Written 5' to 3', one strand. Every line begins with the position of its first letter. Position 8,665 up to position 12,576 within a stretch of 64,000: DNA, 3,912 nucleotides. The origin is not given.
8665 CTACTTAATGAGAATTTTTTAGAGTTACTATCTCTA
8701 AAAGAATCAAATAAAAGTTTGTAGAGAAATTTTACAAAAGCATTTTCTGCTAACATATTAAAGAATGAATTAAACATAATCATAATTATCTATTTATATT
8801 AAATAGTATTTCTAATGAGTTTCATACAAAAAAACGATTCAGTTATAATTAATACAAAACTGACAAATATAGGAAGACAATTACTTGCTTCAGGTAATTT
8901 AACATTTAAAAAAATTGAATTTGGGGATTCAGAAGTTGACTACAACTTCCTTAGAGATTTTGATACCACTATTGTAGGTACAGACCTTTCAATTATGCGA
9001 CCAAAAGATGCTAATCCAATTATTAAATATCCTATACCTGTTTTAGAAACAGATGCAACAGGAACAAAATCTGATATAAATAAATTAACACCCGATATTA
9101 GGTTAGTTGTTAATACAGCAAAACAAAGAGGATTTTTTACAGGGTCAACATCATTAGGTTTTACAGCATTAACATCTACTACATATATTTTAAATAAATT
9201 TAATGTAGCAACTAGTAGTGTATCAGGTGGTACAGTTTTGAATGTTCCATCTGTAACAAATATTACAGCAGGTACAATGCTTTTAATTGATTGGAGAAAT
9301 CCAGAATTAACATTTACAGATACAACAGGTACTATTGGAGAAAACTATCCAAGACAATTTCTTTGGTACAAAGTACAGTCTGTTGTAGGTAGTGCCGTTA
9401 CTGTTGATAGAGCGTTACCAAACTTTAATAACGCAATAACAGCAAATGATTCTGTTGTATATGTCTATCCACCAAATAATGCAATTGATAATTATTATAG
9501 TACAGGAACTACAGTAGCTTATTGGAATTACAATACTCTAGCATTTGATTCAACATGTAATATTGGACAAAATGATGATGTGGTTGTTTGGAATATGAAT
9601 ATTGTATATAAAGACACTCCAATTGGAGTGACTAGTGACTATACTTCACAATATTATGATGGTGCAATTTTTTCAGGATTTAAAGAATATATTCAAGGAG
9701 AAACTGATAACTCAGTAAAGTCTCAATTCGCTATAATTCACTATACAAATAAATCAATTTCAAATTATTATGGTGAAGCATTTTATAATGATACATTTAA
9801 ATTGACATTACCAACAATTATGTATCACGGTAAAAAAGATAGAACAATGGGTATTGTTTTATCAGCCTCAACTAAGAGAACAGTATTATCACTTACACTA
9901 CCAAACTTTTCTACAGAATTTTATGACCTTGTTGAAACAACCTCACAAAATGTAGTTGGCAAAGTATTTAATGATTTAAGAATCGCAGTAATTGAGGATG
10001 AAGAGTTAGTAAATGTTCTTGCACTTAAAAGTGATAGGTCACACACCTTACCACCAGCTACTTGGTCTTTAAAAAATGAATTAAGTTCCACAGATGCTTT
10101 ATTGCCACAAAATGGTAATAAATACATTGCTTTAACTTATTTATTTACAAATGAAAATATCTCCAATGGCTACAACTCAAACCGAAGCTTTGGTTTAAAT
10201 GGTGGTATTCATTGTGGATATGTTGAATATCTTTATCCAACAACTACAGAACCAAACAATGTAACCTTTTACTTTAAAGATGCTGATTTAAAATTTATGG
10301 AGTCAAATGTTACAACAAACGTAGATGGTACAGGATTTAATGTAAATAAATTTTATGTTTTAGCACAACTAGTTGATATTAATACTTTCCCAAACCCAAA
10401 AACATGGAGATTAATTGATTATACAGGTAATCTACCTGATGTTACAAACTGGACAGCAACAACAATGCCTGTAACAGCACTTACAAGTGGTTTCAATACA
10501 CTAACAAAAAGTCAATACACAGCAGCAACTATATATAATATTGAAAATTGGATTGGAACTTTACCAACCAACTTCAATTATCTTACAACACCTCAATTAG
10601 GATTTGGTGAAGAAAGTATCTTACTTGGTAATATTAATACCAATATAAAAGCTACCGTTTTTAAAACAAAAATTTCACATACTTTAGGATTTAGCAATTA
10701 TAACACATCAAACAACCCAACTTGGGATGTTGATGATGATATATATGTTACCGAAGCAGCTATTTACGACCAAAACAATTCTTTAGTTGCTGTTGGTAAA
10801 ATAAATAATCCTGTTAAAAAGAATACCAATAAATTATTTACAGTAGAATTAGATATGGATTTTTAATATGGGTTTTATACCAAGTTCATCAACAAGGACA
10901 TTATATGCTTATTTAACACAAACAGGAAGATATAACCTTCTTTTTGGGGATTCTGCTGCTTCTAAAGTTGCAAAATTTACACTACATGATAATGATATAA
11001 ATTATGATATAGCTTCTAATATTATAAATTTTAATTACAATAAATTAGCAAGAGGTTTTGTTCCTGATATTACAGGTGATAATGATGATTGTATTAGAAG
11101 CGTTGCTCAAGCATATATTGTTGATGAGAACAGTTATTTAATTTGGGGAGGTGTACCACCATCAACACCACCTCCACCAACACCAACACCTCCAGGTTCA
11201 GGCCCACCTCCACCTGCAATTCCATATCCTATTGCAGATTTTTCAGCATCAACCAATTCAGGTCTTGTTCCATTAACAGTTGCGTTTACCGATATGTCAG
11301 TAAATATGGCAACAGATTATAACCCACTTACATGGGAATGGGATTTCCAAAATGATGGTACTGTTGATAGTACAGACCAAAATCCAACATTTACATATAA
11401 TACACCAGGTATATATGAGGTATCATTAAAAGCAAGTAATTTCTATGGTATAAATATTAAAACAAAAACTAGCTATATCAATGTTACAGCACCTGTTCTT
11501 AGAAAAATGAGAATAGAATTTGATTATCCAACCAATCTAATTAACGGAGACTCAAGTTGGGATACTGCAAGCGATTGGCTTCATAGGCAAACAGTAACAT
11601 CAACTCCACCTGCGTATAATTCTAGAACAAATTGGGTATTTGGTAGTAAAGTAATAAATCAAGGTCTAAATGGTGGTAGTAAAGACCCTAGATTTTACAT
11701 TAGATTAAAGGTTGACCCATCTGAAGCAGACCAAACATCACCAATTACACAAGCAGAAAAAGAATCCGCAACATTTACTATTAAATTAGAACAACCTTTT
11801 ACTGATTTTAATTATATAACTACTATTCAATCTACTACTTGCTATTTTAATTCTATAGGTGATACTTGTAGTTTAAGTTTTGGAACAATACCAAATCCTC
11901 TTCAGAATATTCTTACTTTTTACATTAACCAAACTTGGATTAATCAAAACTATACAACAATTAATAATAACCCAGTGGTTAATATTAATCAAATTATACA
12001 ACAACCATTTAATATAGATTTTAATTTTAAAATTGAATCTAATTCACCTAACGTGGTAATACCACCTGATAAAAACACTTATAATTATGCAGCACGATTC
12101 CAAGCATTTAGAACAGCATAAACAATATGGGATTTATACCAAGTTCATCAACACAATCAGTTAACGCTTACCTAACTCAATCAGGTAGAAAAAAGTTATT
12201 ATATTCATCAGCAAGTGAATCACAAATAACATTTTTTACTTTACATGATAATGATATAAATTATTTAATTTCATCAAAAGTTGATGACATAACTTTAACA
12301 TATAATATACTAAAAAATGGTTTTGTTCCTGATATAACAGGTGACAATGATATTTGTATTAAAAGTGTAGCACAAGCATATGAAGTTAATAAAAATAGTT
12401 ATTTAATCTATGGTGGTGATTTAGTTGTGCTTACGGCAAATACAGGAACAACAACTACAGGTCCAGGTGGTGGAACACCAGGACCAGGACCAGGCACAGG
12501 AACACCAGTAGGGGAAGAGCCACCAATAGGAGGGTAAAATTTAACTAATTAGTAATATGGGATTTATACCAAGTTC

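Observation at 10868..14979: Tandem array of four genes with a shared ~90-aa anchor and unrelated payload domains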

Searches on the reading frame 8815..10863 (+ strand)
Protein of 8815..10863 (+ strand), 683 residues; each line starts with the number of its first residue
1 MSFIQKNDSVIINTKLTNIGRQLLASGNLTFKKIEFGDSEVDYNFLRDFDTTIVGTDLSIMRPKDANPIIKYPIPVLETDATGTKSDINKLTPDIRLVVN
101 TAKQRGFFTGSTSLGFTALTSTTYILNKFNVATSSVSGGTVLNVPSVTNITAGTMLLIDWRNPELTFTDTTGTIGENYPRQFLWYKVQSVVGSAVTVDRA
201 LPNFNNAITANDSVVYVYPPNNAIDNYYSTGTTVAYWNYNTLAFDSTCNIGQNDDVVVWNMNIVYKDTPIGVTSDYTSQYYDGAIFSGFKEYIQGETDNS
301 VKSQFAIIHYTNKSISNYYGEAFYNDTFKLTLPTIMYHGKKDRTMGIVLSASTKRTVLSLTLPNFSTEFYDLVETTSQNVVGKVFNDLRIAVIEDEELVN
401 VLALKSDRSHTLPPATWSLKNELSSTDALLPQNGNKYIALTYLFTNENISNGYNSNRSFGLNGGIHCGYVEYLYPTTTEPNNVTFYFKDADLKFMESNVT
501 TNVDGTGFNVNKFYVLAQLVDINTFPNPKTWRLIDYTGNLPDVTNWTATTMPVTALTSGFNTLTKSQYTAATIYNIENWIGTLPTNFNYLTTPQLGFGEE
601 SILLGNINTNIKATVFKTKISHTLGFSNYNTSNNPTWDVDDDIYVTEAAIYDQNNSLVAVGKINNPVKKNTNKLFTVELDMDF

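Call 4: search_protein_families(library=pfam, proteins=[window:8815-10863:+], max_evalue=0.1)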
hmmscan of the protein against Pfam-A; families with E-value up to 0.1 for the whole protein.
window:8815-10863:+ (683 aa): 1 family
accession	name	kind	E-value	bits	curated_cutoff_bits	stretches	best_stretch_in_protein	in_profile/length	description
PF04754.18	Transposase_31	-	0.02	15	21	1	305-384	87-164/203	Putative transposase, YhgA-like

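Call 5: search_protein_families(library=phrogs, proteins=[window:8815-10863:+], max_evalue=0.1)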
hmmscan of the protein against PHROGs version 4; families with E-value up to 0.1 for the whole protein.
window:8815-10863:+ (683 aa): 1 family
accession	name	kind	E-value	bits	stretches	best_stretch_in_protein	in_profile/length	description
phrog_21241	-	other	0.063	14.5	0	595-669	10-81/128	protease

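Call 39: find_homologous_proteins(query=window:8815-10863:+, max_evalue=0.00001)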
Query window:8815-10863:+ (683 aa): 359 proteins with E <= 0.00001 among 8000 candidates; the best 120 are listed. Only proteins of 375 to 1196 residues were searched: fused or split forms outside these lengths cannot appear, so this answer is no evidence that the protein stands alone or is whole; lengths 'longer' or 'shorter' looks for them.
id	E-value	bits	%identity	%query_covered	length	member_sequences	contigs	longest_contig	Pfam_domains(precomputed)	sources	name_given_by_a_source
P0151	0.0e+0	1524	100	100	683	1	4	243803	-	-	-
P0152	0.0e+0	1177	79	100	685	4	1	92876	-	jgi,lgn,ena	jgi:hypothetical protein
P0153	0.0e+0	1168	78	100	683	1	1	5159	-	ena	-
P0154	0.0e+0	1096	74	100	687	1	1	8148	-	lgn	-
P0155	0.0e+0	1094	74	100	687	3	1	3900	-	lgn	-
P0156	0.0e+0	1087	73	100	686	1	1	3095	-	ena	-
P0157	0.0e+0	1086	74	100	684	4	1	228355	-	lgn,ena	-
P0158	0.0e+0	1080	73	100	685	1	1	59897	-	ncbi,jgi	jgi:hypothetical protein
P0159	0.0e+0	1063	72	100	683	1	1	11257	-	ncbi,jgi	jgi:hypothetical protein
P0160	0.0e+0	1052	71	100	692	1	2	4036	-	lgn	-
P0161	0.0e+0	1047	71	100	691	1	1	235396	-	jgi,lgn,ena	jgi:hypothetical protein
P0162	0.0e+0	1042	71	100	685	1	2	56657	-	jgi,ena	jgi:hypothetical protein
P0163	0.0e+0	1030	71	100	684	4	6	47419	-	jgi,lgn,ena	-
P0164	0.0e+0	1022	70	100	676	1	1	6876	-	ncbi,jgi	jgi:hypothetical protein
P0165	0.0e+0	1018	70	100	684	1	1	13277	-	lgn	-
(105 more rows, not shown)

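Call 50: predict_structure(alignment_id=A8)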
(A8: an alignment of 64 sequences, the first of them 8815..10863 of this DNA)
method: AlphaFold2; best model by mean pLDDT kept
length: 683 residues; sequences in the alignment: 64
mean_pLDDT: 84.3   pTM: 0.79
mean pLDDT of the five models: 84.3, 84.1, 83.3, 82.4, 81.1
residues with pLDDT >= 90: 338; 70-90: 254; 50-70: 54; < 50: 37
segments of 3 or more residues with pLDDT < 50: 1-7, 232-253, 298-300
pLDDT, mean of each block of 10 residues (from residue 1): 40 85 88 93 88 82 80 90 88 83 90 85 93 88 94 94 86 91 95 94 76 92 78 38 37 68 87 79 75 61 81 62 92 95 94 86 77 95 92 94 93 96 92 94 79 57 90 94 96 81 75 95 92 96 83 91 96 94 79 83 93 82 86 91 91 92 85 77 64
secondary structure, 60 per line:
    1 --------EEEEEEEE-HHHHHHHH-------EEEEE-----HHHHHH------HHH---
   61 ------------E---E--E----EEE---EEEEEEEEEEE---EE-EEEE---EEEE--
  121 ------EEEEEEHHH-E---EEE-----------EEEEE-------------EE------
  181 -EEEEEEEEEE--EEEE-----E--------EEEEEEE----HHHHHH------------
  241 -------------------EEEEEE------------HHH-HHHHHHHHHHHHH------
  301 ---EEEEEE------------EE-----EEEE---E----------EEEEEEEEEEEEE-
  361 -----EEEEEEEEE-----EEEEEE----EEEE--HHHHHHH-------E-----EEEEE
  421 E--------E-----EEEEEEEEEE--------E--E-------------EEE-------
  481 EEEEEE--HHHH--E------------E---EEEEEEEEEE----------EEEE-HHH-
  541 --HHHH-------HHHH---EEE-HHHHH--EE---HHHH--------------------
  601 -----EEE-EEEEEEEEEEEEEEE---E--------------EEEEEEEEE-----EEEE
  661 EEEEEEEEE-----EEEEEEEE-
elements in order (helices of 4 or more, strands of 3 or more residues): E9-16 H18-25 E33-37 H43-48 E85-87 E91-101 E108-111 E115-118 E127-132 E141-143 E155-159 E182-191 E194-197 E212-218 H223-228 E260-265 H282-294 E304-309 E329-332 E347-359 E366-374 E380-385 E390-393 H396-402 E416-421 E436-445 E471-473 E481-486 H489-492 E512-521 E532-535 H543-546 H554-557 E561-563 H565-569 H577-580 E606-608 E610-624 E643-651 E657-669 E675-682

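Call 52: fold_search(model_id=the predicted structure, library=pdb)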
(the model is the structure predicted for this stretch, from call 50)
No match with E <= 0.001 here; weaker rows may still be real.
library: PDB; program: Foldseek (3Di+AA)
matches with E <= 10: 500; with E <= 0.001: 0
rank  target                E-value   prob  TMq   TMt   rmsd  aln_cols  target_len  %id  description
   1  4kh9_B                3.2e-03  0.13  0.10  0.15  31.2       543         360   10  Crystal structure of a DUF4785 family protein (lpg0956) from Legionella pneumophila subsp. pneumophila str. Philadelph (released 2013-07-03)
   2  5y9h_C                3.8e-03  0.07  0.07  0.10  30.1       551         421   11  Crystal structure of SafDAA-dsc complex (released 2017-11-15)
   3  4kh9_A                4.7e-03  0.10  0.10  0.14  32.5       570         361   10  Crystal structure of a DUF4785 family protein (lpg0956) from Legionella pneumophila subsp. pneumophila str. Philadelph (released 2013-07-03)
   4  5y9h_A                5.2e-03  0.06  0.06  0.08  29.4       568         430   11  Crystal structure of SafDAA-dsc complex (released 2017-11-15)
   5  9cv7_D                1.2e-02  0.05  0.07  0.08  32.7       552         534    9  LJF-085 Fab in complex with HIV Env ZM233 NFL TD CC3+ trimer (released 2025-05-21)
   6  9n71_A                1.3e-02  0.33  0.09  0.21  27.2       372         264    8  Tail tube structure of Acinetobacter baumannii phage Mystique (released 2025-03-19)
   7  5xnr                  1.7e-02  0.04  0.06  0.10  26.2       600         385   10  Truncated AlyQ with CBM32 and alginate lyase domains (released 2018-06-13)
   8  4y9v_A                2.1e-02  0.99  0.10  0.12   5.7       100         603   20  Gp54 tailspike of Acinetobacter baumannii bacteriophage AP22 in complex with A. baumannii capsular saccharide (released 2017-02-01)
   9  3ecq_B                2.3e-02  0.08  0.08  0.04  23.4       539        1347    8  Endo-alpha-N-acetylgalactosaminidase from Streptococcus pneumoniae: SeMet structure (released 2008-09-09)
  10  9h4p_BD               2.4e-02  0.15  0.12  0.09  31.9       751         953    8  Tail of full Haloferax tailed virus 1 (released 2025-08-27)
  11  4ru4_A                3.1e-02  0.99  0.10  0.11   6.3        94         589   22  Crystal structure of the tailspike protein gp49 from Pseudomonas phage LKA1 (released 2015-11-18)
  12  8h2i_bB               3.5e-02  0.03  0.08  0.09  30.5       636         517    8  Near-atomic structure of five-fold averaged PBCV-1 capsid (released 2022-11-16)
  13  7tzc_A                4.1e-02  0.02  0.07  0.02  29.9       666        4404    8  A drug and ATP binding site in type 1 ryanodine receptor (released 2022-05-18)
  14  4ru4_B                4.3e-02  0.97  0.09  0.10   6.4        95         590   22  Crystal structure of the tailspike protein gp49 from Pseudomonas phage LKA1 (released 2015-11-18)
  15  5a56_A                4.6e-02  0.07  0.08  0.06  23.1       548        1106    9  The structure of GH101 from Streptococcus pneumoniae TIGR4 in complex with 1-O-methyl-T-antigen (released 2015-09-02)
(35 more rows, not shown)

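Call 81: find_related_loci(query=A8, collection=viral_contigs, flank=9000)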
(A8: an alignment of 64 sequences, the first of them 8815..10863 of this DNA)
Query A8 (683 aa) in viral_contigs; peptide patterns used: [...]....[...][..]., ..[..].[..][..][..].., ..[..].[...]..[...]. (x = any residue, [..] = any of these).
599 stretches matched a pattern (row limit reached: there are more); 575 encode a relative of the query (tblastn E <= 1e-3); the best 80 are kept; 78 distinct loci.
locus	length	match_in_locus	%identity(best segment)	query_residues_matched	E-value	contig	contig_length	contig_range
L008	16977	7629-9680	71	1-683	0e+0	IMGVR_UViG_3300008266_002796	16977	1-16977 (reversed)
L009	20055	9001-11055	72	1-683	0e+0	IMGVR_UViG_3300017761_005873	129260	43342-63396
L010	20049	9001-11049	57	1-683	0e+0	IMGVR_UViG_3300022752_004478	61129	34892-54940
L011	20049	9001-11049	55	1-683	0e+0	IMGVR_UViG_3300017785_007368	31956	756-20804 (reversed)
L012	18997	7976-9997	37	1-683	6e-112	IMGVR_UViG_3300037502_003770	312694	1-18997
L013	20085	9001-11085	35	1-683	2e-101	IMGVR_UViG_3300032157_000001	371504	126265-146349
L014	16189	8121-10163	35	1-683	3e-96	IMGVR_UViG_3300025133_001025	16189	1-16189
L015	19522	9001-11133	34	1-683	6e-89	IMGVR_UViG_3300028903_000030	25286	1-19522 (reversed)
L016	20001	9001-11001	35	1-683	8e-104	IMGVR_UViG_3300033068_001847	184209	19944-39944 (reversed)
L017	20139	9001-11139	34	1-683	6e-87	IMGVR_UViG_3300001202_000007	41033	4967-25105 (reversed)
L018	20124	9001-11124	34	1-683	2e-86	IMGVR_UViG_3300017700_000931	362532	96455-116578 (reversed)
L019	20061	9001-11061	38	1-683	2e-122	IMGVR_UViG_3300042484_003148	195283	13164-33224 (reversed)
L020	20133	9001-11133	33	1-683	1e-85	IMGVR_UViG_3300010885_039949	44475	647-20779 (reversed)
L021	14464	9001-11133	32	1-683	5e-80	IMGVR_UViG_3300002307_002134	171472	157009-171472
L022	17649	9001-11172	32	1-683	2e-79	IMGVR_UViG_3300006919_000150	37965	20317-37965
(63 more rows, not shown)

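Call 85: search_dna_similar(query=window:8815-10863:+, collection=phages, mode=protein, max_evalue=0.00001, max_rows=25)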
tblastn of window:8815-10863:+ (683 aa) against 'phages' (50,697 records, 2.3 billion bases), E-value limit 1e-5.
No match.

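Call 88: fold_search(model_id=the predicted structure, library=viral)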
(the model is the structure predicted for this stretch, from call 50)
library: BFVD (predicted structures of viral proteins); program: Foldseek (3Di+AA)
matches with E <= 10: 500; with E <= 0.001: 16
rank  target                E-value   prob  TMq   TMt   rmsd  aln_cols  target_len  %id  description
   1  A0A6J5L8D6            1.8e-52  1.00  0.80  0.76   5.7       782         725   24  Uncharacterized protein [uncultured Caudovirales phage]
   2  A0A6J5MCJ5            3.8e-09  1.00  0.19  0.23  18.7       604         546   11  Uncharacterized protein [uncultured Caudovirales phage]
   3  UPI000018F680         8.8e-08  1.00  0.26  0.40  18.5       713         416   11  (no name look-up for this kind of identifier)
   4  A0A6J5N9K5            9.8e-08  1.00  0.19  0.23  20.0       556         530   11  Concanavalin A-like lectin/glucanases superfamily [uncultured Caudovirales phage]
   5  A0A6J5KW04            1.1e-07  1.00  0.26  0.51  11.2       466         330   13  Uncharacterized protein [uncultured Caudovirales phage]
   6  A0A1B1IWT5            1.4e-07  1.00  0.22  0.28  26.3       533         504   14  (no name in the UniProt tables at hand)
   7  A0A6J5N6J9            9.1e-07  1.00  0.27  0.39  14.5       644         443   10  Uncharacterized protein [uncultured Caudovirales phage]
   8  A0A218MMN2            1.2e-06  1.00  0.19  0.20  22.0       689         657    8  Uncharacterized protein [uncultured virus]
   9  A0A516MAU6            1.1e-05  1.00  0.21  0.33  20.0       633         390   10  (no name in the UniProt tables at hand)
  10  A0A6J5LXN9            5.1e-05  0.82  0.15  0.21  27.8       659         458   10  Uncharacterized protein [uncultured Caudovirales phage]
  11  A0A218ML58            1.2e-04  0.63  0.11  0.06  30.2       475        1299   10  Laminin G domain-containing protein [uncultured virus]
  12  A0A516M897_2          1.3e-04  0.12  0.08  0.06  42.4       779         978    9  (no name in the UniProt tables at hand)
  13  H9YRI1                1.5e-04  0.13  0.08  0.06  39.8       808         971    8  (no name in the UniProt tables at hand)
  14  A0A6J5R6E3            2.6e-04  0.06  0.05  0.05  40.1       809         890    9  LamG domain containing protein (Fragment) [uncultured Caudovirales phage]
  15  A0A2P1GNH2            5.8e-04  0.11  0.09  0.09  29.9       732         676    9  Capsid protein [Nanhai ghost shark astrovirus 1]
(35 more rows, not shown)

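Call 91: search_solved_structures(query=A8, max_evalue=1)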
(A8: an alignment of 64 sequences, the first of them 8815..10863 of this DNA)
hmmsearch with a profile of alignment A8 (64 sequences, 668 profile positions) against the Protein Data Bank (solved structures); distinct sequences matched with E-value up to 1: 0.

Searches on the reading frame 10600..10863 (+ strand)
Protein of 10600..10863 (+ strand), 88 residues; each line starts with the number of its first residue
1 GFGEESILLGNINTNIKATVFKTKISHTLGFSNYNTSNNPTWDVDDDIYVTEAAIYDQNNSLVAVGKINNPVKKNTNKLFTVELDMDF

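Call 77: search_protein_families(library=pfam, proteins=[window:10600-10863:+], max_evalue=10)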
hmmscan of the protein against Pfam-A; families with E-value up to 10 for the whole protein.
window:10600-10863:+ (88 aa): 1 family
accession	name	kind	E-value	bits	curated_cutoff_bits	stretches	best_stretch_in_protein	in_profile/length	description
PF05588.17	Botulinum_HA-17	-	0.044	14.3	21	1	9-58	8-58/146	Clostridium botulinum HA-17 domain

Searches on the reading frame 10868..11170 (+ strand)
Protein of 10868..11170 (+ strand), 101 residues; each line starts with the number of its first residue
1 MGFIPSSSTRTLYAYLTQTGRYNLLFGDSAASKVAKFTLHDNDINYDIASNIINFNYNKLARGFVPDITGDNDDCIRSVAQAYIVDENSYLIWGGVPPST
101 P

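Call 15: find_related_loci(query=A2, collection=viral_contigs, flank=8000)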
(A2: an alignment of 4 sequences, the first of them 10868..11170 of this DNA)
Query A2 (101 aa) in viral_contigs; peptide patterns used: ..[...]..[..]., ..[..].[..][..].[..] (x = any residue, [..] = any of these).
161 stretches matched a pattern; 7 encode a relative of the query (tblastn E <= 1e-3); 7 distinct loci.
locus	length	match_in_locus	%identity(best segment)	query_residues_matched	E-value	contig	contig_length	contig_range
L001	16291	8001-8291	76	1-97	4e-51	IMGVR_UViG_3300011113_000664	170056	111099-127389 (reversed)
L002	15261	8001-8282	66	1-94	9e-39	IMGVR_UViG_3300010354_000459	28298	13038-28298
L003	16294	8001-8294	65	1-96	2e-38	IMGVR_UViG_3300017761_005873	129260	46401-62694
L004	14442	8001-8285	62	1-95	6e-38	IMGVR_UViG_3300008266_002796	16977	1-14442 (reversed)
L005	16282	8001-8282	56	1-94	1e-32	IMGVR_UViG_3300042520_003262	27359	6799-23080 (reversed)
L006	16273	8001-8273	48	1-91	6e-24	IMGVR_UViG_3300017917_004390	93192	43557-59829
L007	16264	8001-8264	36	1-85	6e-12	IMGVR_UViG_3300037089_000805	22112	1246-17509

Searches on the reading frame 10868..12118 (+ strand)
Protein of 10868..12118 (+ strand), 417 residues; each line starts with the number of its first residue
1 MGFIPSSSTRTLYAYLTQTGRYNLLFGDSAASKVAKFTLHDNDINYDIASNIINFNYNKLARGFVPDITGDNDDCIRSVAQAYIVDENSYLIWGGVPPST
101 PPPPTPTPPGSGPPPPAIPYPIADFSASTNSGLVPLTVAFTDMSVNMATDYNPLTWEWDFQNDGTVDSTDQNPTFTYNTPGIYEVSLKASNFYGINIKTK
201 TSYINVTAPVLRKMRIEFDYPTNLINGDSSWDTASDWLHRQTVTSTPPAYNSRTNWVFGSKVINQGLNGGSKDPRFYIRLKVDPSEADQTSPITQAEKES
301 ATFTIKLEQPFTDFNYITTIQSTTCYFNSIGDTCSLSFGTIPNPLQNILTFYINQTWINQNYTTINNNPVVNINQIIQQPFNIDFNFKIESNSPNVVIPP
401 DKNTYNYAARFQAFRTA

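Call 4: search_protein_families(library=pfam, proteins=[window:10868-12118:+], max_evalue=0.1)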
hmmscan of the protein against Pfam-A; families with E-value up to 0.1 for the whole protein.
window:10868-12118:+ (417 aa): 2 families
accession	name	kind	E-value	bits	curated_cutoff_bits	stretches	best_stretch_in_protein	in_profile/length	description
PF18911.6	PKD_4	-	9.1e-11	42.1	27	1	121-206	4-85/85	PKD domain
PF00801.26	PKD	-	5.9e-10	39.4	23.5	1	126-194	5-70/80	PKD domain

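Call 5: search_protein_families(library=phrogs, proteins=[window:10868-12118:+], max_evalue=0.1)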
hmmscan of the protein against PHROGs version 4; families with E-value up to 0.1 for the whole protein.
window:10868-12118:+ (417 aa): 0 families

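Call 11: search_dna_similar(query=window:10868-12118:+, collection=phages, mode=protein, max_evalue=0.001, max_rows=30)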
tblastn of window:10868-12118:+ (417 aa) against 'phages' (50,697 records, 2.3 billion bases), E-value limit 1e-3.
Records with a match: 2; places in all: 2; records where one place covers at least 80% of the query: 0.
Best place of each record, by identity: <60% 2.
By first word of the organism name: Bacteriophage 1; dsDNA 1.
By host as written in the record: - 1; Methanosarcinales 1.
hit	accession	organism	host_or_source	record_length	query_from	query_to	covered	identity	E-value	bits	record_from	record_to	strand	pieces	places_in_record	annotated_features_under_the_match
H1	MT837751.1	Bacteriophage sp.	human fecal samples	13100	121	201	19%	41.5%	1e-3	47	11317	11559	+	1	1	record has no annotation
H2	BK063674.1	dsDNA virus vir530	Methanosarcinales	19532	155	207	13%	49.1%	1e-5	54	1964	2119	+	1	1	hypothetical protein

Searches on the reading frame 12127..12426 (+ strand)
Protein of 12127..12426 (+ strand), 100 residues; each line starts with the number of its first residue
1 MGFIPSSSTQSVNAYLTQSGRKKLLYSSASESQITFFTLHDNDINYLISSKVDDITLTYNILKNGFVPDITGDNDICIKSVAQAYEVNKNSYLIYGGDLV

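Call 34: search_protein_representatives(alignment_id=A4)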
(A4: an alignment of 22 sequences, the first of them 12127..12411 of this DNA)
Query: 22 sequences, 95 profile positions. Proteins with E-value up to 0.001 (for the whole library): 343; up to 1e-10: 146; up to 1e-30: 41. The best 150 are listed.
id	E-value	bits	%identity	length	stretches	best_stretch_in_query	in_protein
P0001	1.3e-37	143.9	-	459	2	1-94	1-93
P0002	1.9e-37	143.4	-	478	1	1-93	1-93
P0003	1.1e-36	140.9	-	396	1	1-94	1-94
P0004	3.1e-36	139.4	-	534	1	1-93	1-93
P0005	3.0e-35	136.3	-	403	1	1-93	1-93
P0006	4.7e-35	135.7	-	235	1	1-93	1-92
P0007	5.6e-35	135.4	-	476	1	1-93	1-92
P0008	7.4e-35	135.0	-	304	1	1-90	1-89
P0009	7.6e-35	135.0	-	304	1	1-93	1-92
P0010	7.8e-35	135.0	-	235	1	1-93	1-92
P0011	8.3e-35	134.9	-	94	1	1-93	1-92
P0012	9.7e-35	134.7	-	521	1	1-93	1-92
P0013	1.3e-34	134.2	-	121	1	1-90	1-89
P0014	2.4e-34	133.4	-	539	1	1-93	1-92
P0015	2.5e-34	133.4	-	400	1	1-94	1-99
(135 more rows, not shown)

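Call 38: search_protein_families(library=pfam, alignment_id=A7, max_evalue=0.001)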
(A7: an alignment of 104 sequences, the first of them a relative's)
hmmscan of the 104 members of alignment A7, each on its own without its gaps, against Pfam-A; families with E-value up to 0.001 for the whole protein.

A. member 1, P0001 (459 aa): 0 families

B. families by the number of members that match (of 104 scanned): 7 families
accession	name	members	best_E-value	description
PF19404.4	DUF5977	15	6.7e-38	Family of unknown function (DUF5977)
PF14890.11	Intein_splicing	2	1.6e-11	Intein splicing domain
PF18911.6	PKD_4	2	7.6e-11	PKD domain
PF18998.6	Flg_new_2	2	4.2e-10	Divergent InlB B-repeat domain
PF00801.26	PKD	2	6.3e-09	PKD domain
PF07591.16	PT-HINT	2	6.1e-08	Pretoxin HINT domain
PF20579.4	LapA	2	2.6e-06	LapA domain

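Call 77: search_protein_families(library=pfam, proteins=[window:12127-12426:+], max_evalue=10)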
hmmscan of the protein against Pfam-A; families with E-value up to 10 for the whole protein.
window:12127-12426:+ (100 aa): 0 families

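Call 90: search_solved_structures(query=A12, max_evalue=10)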
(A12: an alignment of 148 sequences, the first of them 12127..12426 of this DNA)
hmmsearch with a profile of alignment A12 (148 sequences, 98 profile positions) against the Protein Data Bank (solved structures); distinct sequences matched with E-value up to 10: 6.
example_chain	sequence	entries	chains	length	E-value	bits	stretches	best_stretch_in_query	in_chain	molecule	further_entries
1okr_A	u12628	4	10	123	0.22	14.8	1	9-58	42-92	METHICILLIN RESISTANCE REGULATORY PROTEIN MECI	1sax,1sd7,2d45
1sd6_A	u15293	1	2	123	0.25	14.6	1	9-57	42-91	Methicillin resistance regulatory protein mecI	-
8bad_A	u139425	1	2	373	0.38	14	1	31-81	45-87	Binary toxin A-like protein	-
4m8n_A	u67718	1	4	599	0.79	13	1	27-52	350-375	PlexinC1 Intracellular Region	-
4m8m_A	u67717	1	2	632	0.84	12.9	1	27-52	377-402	GCN4 coiled-coil fused zebrafish PlexinC1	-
7edr_C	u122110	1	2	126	0.9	12.8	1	14-52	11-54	Moesin/ezrin/radixin homolog 2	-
